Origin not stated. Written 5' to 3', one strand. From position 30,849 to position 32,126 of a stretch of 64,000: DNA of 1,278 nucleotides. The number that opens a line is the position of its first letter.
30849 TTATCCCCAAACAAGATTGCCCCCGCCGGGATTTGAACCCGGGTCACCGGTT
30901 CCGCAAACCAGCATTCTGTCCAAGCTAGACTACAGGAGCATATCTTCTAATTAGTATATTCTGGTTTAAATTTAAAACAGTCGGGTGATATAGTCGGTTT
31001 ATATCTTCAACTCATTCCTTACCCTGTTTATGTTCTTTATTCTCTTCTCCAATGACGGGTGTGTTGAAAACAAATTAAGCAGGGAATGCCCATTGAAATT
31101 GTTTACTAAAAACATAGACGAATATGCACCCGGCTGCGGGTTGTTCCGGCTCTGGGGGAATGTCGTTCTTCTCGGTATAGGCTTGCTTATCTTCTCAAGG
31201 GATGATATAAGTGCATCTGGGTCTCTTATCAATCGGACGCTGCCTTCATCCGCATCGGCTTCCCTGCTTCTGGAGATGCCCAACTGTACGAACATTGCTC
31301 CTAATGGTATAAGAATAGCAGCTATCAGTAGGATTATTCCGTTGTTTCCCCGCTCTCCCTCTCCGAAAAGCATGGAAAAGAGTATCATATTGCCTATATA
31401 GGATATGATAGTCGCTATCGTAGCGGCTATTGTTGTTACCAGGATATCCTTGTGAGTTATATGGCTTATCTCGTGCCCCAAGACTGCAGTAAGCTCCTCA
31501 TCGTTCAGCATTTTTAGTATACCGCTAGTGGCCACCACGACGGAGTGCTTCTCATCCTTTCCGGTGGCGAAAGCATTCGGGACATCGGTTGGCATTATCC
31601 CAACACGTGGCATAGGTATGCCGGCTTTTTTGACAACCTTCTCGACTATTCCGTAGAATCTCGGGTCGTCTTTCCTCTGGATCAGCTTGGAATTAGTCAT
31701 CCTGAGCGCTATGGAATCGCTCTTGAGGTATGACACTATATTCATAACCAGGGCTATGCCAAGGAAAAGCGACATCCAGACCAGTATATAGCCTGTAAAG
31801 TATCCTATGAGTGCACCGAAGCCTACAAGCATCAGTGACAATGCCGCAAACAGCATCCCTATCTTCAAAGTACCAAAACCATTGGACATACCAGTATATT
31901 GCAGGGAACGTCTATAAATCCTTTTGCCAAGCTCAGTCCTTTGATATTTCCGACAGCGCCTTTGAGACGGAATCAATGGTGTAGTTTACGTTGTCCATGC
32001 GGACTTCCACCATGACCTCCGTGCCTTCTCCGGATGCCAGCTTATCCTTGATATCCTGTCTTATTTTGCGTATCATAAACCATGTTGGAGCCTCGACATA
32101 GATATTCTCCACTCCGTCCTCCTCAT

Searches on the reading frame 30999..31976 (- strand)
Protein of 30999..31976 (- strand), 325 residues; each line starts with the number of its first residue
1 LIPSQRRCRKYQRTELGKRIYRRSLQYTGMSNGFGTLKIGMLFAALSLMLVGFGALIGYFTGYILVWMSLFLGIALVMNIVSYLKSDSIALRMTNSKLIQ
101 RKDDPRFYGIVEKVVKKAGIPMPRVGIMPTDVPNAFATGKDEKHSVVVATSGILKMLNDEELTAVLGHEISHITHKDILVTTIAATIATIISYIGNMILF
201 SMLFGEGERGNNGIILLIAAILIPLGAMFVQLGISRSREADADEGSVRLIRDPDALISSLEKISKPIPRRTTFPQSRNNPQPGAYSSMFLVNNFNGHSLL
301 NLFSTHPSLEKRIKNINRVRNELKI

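Call 79: search_protein_families(library=pfam, proteins=[window:30999-31976:-], max_evalue=0.001)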
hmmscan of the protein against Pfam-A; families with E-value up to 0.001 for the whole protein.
window:30999-31976:- (325 aa): 2 families
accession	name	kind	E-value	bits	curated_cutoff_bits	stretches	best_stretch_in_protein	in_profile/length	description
PF01435.24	Peptidase_M48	-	1.2e-36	126.7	20.3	1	107-318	7-184/186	Peptidase family M48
PF05569.17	Peptidase_M56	-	9.3e-05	22.2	31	1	144-190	175-221/296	BlaR1 peptidase M56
